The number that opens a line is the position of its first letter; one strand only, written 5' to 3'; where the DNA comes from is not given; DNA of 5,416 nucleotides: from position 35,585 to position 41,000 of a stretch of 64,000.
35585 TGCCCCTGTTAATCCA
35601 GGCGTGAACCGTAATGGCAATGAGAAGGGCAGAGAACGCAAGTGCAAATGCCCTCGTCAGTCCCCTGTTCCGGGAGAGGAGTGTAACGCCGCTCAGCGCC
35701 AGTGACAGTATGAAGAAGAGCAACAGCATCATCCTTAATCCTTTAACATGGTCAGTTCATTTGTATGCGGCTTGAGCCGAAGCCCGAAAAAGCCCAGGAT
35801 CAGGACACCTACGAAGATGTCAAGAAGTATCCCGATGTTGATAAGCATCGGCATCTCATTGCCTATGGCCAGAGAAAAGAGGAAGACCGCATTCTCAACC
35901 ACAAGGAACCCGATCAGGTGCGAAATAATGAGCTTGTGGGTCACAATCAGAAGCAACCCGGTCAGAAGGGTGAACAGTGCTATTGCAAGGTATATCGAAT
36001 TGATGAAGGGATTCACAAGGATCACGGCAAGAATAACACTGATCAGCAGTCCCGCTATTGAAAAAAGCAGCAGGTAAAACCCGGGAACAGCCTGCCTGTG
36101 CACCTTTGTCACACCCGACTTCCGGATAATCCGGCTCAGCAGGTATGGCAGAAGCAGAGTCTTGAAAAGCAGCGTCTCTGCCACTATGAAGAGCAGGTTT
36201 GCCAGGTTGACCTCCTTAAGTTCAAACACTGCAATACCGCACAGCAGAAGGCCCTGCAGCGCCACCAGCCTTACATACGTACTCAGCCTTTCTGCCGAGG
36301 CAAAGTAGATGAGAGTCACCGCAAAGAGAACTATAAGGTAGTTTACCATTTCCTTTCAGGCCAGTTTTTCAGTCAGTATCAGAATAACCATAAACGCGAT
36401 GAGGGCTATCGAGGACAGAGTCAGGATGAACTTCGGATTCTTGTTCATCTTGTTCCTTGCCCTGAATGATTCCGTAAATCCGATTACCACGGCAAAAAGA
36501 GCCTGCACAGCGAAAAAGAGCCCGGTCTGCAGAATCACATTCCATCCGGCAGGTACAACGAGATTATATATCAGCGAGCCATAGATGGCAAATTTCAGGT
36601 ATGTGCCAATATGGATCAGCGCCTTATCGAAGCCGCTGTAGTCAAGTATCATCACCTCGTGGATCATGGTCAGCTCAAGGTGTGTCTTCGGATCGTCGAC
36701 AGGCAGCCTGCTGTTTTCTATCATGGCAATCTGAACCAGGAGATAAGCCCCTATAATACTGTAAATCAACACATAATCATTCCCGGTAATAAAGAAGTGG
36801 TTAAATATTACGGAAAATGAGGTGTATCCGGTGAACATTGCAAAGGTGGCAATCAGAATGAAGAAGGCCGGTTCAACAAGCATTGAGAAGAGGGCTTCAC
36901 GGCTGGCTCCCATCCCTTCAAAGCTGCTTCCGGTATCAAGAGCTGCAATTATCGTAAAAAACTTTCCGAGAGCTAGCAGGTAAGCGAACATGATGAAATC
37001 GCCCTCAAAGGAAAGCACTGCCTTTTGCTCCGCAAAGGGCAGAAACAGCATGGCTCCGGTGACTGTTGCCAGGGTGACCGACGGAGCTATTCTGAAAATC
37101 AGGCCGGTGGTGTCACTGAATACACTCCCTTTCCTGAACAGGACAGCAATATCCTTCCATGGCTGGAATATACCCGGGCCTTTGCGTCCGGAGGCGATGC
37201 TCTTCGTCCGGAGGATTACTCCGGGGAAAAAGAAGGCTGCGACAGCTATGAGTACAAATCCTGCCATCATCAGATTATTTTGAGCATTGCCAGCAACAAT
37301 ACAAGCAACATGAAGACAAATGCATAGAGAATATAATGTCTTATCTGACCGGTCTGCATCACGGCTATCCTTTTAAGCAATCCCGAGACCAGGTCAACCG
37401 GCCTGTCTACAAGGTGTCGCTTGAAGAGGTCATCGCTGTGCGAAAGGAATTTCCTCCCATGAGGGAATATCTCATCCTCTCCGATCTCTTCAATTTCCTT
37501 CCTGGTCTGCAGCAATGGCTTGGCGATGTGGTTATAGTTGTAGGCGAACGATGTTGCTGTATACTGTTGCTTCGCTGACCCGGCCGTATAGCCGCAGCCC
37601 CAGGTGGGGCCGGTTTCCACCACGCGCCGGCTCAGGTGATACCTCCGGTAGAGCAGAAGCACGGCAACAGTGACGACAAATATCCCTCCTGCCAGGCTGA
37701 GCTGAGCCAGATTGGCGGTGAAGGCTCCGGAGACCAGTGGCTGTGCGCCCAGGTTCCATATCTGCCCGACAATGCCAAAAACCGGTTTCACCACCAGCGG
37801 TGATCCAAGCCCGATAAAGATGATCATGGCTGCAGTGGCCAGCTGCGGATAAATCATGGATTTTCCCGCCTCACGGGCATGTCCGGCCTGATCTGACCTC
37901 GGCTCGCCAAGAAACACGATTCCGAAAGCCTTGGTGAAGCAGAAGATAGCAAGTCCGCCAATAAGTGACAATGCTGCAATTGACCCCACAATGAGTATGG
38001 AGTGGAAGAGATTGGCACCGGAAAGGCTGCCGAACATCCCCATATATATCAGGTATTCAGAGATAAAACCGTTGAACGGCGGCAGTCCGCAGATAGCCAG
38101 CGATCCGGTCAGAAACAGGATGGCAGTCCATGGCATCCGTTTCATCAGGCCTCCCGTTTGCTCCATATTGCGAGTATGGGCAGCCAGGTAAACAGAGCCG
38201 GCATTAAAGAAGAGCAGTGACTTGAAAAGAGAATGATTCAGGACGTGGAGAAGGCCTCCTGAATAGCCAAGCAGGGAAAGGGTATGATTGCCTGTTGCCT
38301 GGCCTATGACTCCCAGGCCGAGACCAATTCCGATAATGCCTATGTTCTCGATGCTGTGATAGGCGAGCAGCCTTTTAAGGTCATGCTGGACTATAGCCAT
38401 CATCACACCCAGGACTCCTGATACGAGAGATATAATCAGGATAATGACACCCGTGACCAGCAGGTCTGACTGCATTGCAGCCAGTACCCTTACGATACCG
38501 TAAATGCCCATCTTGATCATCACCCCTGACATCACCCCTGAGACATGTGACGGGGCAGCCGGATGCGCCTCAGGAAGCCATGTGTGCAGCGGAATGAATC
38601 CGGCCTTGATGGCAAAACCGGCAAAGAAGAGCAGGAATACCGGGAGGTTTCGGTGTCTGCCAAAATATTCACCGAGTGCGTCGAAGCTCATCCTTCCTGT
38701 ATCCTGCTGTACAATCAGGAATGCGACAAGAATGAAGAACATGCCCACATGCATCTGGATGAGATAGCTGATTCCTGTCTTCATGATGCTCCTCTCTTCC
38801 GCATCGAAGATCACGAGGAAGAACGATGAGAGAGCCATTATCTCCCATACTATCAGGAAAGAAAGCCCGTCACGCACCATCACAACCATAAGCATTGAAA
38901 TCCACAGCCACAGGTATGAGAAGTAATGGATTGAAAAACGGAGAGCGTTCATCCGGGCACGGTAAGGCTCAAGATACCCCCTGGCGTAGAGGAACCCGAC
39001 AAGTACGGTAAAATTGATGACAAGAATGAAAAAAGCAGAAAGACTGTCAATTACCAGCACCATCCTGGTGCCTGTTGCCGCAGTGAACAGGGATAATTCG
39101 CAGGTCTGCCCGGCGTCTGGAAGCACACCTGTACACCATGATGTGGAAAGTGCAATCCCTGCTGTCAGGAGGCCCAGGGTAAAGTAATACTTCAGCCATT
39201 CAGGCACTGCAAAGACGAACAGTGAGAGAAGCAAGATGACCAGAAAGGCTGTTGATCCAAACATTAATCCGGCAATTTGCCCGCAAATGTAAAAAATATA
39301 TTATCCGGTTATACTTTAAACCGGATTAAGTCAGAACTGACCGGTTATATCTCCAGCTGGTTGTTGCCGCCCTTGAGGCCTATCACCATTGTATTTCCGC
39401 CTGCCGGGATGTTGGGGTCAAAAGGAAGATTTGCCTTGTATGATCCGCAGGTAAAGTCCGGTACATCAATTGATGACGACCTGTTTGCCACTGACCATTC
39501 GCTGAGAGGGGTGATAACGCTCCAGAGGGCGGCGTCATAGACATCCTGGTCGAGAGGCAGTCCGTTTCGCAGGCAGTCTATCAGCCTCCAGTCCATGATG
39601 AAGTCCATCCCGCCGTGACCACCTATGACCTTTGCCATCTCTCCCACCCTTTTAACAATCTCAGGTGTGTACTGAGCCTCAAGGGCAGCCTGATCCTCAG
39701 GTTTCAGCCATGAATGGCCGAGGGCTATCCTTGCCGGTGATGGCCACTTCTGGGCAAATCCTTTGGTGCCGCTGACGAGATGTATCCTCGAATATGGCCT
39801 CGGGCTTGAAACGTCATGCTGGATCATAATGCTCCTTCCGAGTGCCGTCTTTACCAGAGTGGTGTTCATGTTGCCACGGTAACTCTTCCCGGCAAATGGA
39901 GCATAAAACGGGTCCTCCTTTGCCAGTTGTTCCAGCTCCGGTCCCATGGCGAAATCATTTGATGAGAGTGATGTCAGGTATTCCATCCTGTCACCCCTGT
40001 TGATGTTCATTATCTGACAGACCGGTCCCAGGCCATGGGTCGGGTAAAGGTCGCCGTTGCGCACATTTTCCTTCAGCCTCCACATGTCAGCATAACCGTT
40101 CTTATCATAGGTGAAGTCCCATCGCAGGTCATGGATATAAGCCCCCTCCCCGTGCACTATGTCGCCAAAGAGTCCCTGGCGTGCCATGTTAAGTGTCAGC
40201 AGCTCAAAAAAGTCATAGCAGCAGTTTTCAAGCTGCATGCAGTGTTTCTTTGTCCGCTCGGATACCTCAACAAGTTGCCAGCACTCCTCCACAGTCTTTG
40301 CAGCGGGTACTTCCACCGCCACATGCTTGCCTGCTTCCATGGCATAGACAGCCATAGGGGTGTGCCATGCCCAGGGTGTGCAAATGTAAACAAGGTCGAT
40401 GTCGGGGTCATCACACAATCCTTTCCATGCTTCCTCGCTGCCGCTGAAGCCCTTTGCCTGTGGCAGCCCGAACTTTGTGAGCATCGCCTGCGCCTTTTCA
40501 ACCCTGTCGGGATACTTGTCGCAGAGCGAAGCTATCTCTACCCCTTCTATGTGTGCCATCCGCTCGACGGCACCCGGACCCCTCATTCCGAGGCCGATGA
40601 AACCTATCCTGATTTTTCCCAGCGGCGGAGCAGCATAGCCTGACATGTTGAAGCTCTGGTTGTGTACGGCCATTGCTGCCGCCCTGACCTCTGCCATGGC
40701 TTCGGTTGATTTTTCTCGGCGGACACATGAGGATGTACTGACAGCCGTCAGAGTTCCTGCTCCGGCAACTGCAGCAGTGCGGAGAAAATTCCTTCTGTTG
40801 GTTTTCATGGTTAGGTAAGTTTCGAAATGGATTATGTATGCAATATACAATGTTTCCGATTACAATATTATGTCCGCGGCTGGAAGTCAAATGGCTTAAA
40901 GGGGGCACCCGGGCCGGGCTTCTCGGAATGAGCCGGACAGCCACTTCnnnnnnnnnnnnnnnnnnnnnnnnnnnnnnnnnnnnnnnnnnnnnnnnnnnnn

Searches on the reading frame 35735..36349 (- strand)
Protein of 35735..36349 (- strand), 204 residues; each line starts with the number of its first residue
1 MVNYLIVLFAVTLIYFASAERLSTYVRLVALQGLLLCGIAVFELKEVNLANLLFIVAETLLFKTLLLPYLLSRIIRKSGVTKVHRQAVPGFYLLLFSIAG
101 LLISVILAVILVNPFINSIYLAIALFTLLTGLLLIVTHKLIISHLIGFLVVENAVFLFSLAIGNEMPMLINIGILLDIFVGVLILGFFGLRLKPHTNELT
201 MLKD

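Call 5: search_protein_families(library=pfam, proteins=[window:35735-36349:-], max_evalue=0.01)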
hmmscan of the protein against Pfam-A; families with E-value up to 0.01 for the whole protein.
window:35735-36349:- (204 aa): 0 families

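Call 63: search_protein_families(library=pfam, proteins=[window:35735-36349:-], max_evalue=0.001)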
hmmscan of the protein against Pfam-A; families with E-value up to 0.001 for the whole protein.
window:35735-36349:- (204 aa): 0 families

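Call 64: search_protein_families(library=ncbifam, proteins=[window:35735-36349:-], max_evalue=0.001)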
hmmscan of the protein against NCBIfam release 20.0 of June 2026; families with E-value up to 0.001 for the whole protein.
window:35735-36349:- (204 aa): 1 family
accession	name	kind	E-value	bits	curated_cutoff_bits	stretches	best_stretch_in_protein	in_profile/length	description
NF008556.0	PRK11492.1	equivalog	3e-12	46.9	136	1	1-195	6-202/216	hydrogenase 4 membrane subunit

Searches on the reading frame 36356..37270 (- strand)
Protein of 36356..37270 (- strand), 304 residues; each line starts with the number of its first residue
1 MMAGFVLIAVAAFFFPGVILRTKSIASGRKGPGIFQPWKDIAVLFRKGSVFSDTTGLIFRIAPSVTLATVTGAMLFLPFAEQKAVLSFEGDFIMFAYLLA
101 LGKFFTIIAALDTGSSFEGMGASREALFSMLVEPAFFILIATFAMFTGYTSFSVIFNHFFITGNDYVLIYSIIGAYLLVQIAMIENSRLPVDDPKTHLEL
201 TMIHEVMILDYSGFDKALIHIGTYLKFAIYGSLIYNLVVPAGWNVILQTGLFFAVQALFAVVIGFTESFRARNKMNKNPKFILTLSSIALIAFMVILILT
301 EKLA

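Call 5: search_protein_families(library=pfam, proteins=[window:36356-37270:-], max_evalue=0.01)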
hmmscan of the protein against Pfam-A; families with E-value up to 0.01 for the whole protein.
window:36356-37270:- (304 aa): 1 family
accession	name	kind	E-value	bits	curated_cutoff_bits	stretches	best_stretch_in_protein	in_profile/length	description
PF00146.26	NADHdh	-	1.5e-27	97.2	27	1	6-295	8-296/298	NADH dehydrogenase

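Call 64: search_protein_families(library=ncbifam, proteins=[window:36356-37270:-], max_evalue=0.001)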
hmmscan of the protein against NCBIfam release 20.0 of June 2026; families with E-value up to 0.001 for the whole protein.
window:36356-37270:- (304 aa): 3 families
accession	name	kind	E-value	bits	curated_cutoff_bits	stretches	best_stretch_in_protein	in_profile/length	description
NF004741.0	PRK06076.1-2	equivalog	8.8e-13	48.2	305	1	31-295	64-331/337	NADH-quinone oxidoreductase subunit NuoH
NF004740.0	PRK06076.1-1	equivalog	1.4e-07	31.4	399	1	34-294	57-317/325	NADH-quinone oxidoreductase subunit NuoH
NF004742.0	PRK06076.1-3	equivalog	6e-05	22.4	531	1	31-259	63-297/356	NADH-quinone oxidoreductase subunit NuoH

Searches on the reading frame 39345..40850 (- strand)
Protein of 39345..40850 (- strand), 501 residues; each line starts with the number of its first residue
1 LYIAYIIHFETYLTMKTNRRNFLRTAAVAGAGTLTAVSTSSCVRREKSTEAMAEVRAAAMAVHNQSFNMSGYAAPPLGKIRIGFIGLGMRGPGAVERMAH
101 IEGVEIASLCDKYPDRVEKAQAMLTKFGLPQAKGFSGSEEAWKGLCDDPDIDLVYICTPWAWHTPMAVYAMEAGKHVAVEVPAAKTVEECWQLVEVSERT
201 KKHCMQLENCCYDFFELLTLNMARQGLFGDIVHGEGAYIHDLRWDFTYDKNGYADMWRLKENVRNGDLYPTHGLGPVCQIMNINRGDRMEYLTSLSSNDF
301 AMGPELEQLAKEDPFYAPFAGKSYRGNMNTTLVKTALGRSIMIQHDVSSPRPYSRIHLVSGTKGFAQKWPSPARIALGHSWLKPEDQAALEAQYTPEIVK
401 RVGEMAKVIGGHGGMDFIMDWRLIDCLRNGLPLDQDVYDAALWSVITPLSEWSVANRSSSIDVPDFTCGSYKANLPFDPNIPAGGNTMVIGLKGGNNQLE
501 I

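Call 61: search_protein_families(library=pfam, proteins=[window:39345-40850:-], max_evalue=0.00001)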
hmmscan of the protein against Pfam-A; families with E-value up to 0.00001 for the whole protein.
window:39345-40850:- (501 aa): 2 families
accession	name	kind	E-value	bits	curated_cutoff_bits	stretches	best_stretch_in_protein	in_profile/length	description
PF21252.2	Glyco_hydro_109_C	-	7.3e-43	146.5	27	1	218-368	2-163/187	Glycosyl hydrolase 109, C-terminal domain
PF01408.29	GFO_IDH_MocA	-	3.9e-16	60.3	24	1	80-205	1-117/120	Oxidoreductase family, NAD-binding Rossmann fold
